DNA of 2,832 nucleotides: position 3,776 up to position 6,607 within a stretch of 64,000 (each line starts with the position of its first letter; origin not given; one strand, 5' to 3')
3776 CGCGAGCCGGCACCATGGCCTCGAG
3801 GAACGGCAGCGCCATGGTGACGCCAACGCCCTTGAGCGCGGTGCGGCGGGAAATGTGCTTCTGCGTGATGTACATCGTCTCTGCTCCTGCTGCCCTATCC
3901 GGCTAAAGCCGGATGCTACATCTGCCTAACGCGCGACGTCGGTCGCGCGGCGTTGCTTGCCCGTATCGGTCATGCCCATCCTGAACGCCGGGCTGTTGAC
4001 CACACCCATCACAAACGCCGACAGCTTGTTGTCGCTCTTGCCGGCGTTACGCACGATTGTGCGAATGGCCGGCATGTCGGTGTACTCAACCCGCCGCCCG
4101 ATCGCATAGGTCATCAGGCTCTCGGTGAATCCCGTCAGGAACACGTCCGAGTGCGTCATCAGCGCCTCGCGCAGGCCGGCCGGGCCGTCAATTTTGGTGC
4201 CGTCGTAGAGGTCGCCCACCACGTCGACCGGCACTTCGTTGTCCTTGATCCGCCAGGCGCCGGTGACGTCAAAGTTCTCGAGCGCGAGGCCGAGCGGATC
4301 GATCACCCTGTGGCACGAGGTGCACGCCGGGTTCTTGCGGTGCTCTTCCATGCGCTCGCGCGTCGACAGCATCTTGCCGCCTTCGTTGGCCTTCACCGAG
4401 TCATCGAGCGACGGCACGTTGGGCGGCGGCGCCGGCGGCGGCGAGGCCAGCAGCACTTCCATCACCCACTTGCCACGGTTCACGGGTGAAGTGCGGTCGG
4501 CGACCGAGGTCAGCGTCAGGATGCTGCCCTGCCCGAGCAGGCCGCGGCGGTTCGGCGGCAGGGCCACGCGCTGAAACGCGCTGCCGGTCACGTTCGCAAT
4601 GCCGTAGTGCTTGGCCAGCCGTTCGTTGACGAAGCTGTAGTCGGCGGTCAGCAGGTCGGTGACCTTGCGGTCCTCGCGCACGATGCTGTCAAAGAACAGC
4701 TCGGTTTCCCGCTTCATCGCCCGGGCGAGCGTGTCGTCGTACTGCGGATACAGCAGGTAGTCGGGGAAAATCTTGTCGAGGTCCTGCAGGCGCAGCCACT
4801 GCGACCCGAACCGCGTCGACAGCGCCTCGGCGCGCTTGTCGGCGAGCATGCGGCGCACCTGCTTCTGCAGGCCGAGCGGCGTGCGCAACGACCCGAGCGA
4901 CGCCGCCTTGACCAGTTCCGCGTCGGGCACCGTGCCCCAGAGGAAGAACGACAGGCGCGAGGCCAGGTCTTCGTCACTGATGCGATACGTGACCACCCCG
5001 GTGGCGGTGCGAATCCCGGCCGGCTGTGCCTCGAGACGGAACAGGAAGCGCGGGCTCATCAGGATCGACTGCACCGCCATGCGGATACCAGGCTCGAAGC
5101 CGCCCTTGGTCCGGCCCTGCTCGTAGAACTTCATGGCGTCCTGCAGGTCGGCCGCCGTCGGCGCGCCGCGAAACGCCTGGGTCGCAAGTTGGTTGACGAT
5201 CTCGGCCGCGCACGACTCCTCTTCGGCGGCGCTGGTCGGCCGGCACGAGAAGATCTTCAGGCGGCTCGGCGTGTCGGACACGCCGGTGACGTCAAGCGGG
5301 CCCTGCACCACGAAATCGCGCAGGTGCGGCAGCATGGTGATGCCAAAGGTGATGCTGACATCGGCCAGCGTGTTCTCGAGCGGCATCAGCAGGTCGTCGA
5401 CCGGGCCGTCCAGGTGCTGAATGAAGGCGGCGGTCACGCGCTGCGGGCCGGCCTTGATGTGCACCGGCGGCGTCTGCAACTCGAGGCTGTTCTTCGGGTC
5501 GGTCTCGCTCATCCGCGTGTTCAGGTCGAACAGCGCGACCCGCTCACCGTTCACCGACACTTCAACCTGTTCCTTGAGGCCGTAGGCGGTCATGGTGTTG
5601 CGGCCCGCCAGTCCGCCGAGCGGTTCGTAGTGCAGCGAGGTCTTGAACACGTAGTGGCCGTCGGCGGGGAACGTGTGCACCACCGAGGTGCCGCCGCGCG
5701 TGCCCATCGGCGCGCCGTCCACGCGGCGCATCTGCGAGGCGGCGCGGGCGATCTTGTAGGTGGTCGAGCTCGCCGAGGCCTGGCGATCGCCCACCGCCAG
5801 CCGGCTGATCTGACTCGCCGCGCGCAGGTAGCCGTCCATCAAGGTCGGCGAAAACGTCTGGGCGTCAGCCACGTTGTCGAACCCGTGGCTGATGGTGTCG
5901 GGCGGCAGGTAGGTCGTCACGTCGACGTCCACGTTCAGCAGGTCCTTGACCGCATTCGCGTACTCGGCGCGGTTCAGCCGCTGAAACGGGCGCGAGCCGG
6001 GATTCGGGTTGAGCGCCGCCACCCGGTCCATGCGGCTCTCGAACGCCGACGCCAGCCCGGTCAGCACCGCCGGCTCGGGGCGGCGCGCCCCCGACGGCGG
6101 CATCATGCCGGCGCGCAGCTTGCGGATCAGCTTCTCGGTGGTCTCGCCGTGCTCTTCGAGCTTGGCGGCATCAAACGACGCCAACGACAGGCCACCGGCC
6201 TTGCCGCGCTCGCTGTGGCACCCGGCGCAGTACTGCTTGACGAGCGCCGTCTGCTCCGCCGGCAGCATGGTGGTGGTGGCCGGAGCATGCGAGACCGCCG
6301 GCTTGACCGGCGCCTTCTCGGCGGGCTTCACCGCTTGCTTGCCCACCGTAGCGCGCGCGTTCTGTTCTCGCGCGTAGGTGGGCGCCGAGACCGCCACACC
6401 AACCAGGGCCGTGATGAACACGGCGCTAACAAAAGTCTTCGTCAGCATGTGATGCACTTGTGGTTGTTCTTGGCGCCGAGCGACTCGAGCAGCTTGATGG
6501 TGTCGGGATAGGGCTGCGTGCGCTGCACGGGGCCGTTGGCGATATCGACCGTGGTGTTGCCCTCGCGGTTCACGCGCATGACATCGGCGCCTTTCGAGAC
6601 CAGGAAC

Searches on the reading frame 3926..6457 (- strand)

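Call 10: search_protein_families(library=pfam, proteins=[window:3926-6457:-], max_evalue=0.001)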
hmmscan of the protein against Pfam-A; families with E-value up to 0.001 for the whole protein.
window:3926-6457:- (843 aa): 7 families
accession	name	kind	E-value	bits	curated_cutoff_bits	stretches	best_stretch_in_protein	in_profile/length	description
PF07631.16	PSD4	-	2.9e-46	157.6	23.3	1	494-620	2-128/128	Protein of unknown function (DUF1592)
PF07627.16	PSCyt3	-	9.9e-37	125.6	27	1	637-738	1-97/98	Protein of unknown function (DUF1588)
PF07626.16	PSD3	-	7.6e-24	84.4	23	1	159-222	1-64/65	Protein of unknown function (DUF1587)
PF07624.16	PSD2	-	1.2e-20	73.4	25.8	1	752-825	1-74/74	Protein of unknown function (DUF1585)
PF07637.16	PSD5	-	5e-18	65.6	34.2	1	416-476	1-62/62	Protein of unknown function (DUF1595)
PF13442.11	Cytochrome_CBB3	-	7.1e-06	26.7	27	1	69-124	6-53/68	Cytochrome C oxidase, cbb3-type, subunit III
PF07635.16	PSCyt1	-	0.00035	21.6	22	0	77-123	1-59/59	Planctomycete cytochrome C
